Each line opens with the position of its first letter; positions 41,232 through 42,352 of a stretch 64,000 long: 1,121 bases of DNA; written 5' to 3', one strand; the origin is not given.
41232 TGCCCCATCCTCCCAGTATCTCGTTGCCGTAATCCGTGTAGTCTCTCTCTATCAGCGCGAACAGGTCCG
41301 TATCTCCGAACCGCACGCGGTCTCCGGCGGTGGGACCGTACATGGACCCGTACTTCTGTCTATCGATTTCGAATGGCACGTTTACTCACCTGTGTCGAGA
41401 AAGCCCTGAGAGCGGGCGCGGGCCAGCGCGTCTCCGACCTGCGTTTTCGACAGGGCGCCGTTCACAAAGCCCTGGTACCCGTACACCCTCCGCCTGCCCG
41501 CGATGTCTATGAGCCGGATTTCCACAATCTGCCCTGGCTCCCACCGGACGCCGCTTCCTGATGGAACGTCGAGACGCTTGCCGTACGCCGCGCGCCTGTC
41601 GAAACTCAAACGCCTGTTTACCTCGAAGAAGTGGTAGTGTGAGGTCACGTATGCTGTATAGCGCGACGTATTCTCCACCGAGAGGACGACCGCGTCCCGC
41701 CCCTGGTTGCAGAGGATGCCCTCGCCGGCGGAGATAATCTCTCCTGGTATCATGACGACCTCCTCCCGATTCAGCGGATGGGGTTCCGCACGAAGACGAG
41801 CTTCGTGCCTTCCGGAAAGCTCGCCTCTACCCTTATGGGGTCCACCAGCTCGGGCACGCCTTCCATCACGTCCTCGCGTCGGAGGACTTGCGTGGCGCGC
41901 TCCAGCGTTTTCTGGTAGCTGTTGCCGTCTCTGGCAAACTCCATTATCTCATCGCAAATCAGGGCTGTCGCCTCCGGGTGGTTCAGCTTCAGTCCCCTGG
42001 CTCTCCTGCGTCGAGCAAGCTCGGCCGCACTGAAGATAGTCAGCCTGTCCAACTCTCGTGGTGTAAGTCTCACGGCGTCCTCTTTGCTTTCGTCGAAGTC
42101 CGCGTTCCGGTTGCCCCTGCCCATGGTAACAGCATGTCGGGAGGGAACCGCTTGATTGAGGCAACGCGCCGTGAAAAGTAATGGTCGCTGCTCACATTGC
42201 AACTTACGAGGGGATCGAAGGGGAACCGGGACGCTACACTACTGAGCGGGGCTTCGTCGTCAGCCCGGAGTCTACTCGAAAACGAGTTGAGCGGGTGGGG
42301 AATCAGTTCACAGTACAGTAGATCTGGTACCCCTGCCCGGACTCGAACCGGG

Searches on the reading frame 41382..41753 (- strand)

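Call 54: search_protein_families(library=pfam, proteins=[window:41382-41753:-])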
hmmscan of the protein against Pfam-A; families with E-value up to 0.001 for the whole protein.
window:41382-41753:- (123 aa): 1 family
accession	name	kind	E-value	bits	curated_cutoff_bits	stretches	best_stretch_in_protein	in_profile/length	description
PF00699.25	Urease_beta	-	2.1e-32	111.4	25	1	3-99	1-97/98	Urease beta subunit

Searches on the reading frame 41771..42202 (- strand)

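Call 54: search_protein_families(library=pfam, proteins=[window:41771-42202:-])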
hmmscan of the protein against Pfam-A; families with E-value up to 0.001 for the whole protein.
window:41771-42202:- (143 aa): 1 family
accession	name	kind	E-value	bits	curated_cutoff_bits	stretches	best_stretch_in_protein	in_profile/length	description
PF00547.23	Urease_gamma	-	2e-38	131.1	23.9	1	45-142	2-99/99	Urease, gamma subunit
